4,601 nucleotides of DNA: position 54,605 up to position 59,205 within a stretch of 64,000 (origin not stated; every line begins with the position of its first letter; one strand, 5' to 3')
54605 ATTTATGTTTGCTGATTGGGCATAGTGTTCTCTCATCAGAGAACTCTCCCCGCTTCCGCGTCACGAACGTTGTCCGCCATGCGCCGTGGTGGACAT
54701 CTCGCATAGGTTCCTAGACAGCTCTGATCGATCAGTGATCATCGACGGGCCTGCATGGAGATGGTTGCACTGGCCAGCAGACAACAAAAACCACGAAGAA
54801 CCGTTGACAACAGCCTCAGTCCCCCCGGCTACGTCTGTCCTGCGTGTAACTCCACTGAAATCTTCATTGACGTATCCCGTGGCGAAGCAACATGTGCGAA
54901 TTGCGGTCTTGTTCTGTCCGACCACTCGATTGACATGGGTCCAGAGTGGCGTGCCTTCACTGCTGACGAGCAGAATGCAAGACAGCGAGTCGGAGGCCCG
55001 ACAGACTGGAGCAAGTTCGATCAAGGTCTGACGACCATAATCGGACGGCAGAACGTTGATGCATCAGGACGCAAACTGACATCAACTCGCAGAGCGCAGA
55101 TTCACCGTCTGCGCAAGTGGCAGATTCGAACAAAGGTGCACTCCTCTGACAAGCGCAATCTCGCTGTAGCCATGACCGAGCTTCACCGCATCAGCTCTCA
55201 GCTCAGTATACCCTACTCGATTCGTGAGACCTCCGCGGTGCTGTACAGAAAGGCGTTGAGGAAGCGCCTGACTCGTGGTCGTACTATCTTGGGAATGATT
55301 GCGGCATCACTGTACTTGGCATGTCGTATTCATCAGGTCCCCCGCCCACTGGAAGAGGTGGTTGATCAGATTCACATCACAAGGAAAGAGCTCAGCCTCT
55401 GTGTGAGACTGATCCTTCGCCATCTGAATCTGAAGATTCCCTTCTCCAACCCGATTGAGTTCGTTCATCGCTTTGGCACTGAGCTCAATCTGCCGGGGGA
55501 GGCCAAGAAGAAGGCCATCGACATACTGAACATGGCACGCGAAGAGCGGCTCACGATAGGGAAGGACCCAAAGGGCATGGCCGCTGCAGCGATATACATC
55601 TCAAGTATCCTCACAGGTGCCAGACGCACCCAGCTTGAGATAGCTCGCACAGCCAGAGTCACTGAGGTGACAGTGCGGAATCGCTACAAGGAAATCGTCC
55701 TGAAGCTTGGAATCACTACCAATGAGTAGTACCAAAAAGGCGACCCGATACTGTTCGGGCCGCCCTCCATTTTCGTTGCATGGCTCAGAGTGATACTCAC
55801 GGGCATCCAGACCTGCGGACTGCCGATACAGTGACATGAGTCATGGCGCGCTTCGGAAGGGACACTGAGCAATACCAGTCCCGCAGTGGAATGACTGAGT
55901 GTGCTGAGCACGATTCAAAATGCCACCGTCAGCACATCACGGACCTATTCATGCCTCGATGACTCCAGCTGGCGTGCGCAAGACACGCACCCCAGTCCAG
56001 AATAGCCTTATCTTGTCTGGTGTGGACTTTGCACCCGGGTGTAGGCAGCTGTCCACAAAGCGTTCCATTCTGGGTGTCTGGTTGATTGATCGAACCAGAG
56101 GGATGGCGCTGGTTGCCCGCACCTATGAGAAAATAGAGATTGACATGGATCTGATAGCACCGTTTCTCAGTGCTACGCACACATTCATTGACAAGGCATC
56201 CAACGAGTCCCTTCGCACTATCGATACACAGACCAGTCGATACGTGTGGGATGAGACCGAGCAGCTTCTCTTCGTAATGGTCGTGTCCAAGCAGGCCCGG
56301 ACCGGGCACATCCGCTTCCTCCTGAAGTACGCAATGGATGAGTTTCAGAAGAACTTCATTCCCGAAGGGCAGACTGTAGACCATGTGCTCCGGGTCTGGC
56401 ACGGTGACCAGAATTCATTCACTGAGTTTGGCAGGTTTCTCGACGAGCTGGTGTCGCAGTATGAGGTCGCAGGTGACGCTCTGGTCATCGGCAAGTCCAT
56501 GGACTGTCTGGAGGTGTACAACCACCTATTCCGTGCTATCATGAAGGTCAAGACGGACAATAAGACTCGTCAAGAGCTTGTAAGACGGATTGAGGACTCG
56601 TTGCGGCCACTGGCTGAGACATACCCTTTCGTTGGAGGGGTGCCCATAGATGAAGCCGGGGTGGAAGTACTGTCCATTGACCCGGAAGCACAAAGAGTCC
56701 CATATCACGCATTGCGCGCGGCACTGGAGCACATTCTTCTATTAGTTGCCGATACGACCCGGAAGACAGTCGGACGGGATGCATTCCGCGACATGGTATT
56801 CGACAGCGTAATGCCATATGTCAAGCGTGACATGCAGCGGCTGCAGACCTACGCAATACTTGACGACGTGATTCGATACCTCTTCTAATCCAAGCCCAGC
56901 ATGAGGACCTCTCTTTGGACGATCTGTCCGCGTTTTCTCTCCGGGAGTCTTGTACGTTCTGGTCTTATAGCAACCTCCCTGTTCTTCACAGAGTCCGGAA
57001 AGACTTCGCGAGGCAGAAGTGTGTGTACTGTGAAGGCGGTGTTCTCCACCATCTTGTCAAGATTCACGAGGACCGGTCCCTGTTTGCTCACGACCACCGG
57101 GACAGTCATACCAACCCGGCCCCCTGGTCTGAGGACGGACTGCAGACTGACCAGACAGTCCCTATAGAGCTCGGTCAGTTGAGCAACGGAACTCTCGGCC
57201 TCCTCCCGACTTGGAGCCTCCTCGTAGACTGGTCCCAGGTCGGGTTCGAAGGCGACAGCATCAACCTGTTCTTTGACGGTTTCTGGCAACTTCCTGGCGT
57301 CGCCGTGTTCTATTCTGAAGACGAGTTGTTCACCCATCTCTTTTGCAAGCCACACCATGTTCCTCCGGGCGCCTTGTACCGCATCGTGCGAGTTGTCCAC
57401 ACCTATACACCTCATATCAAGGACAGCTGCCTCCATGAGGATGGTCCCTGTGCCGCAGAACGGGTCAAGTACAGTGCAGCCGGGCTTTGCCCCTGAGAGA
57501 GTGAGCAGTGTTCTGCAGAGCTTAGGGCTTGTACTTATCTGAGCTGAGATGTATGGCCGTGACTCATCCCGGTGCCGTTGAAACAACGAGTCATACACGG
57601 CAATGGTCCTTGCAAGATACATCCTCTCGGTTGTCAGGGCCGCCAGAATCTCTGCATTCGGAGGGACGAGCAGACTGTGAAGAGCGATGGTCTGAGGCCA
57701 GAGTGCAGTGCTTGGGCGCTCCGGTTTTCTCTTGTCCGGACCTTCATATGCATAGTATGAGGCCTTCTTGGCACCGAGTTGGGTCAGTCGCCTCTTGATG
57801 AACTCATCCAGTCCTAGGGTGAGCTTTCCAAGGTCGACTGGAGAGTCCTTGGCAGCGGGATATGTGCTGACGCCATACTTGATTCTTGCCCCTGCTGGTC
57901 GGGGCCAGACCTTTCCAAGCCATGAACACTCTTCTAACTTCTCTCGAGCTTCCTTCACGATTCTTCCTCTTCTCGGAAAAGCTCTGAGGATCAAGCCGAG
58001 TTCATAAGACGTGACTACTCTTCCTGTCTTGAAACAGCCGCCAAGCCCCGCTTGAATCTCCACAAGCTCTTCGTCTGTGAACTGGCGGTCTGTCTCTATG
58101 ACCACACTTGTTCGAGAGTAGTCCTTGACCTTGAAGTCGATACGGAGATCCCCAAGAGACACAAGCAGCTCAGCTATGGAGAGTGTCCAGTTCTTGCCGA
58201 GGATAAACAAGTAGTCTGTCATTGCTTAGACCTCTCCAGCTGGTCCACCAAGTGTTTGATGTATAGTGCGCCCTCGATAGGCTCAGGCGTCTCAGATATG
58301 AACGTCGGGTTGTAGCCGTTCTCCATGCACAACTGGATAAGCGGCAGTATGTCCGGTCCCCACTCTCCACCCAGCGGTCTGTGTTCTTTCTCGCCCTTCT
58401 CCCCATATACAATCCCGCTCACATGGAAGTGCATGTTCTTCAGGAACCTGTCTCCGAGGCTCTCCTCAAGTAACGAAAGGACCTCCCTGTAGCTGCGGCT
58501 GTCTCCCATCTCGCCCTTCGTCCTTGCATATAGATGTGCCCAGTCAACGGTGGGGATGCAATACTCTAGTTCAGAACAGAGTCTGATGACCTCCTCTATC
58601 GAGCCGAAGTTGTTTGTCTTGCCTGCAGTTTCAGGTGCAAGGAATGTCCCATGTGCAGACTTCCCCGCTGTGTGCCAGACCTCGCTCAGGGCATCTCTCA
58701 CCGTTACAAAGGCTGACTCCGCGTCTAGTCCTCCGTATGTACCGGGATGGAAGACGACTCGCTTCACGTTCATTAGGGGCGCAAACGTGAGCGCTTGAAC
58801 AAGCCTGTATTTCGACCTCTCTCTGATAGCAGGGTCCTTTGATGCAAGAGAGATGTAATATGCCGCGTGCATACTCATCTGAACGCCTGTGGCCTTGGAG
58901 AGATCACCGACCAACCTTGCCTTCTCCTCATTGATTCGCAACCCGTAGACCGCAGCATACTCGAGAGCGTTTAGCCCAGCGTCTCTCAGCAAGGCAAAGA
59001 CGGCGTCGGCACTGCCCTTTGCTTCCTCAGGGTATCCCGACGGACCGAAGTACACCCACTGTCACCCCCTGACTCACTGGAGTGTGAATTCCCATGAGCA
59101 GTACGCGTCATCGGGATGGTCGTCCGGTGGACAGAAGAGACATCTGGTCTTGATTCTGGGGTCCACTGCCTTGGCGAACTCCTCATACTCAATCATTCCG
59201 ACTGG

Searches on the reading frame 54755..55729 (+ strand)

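Call 65: search_protein_families(library=pfam, proteins=[window:54755-55729:+], max_evalue=0.00001)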
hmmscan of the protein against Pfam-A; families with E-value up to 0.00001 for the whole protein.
window:54755-55729:+ (324 aa): 2 families
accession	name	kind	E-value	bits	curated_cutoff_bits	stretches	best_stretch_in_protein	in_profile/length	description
PF00382.24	TFIIB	-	2.5e-38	130.4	23.6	2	229-315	4-90/92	Transcription factor TFIIB repeat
PF08271.17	Zn_Ribbon_TF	-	7.2e-18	64.3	29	1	26-68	1-43/43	TFIIB zinc-binding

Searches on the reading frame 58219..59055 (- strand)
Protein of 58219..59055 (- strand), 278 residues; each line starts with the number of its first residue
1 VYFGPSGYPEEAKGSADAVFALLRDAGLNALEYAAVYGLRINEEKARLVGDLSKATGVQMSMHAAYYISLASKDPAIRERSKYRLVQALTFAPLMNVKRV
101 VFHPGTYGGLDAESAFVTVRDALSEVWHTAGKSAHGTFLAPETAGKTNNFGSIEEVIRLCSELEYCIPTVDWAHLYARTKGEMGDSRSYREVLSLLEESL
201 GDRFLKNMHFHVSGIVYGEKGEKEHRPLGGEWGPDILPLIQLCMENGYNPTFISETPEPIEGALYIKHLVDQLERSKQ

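Call 65: search_protein_families(library=pfam, proteins=[window:58219-59055:-], max_evalue=0.00001)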
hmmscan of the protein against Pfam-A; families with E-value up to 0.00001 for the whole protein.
window:58219-59055:- (278 aa): 1 family
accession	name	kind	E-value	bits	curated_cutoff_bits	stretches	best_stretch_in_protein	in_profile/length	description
PF01261.30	AP_endonuc_2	-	2.9e-24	86.6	31.1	1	20-260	1-233/249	Xylose isomerase-like TIM barrel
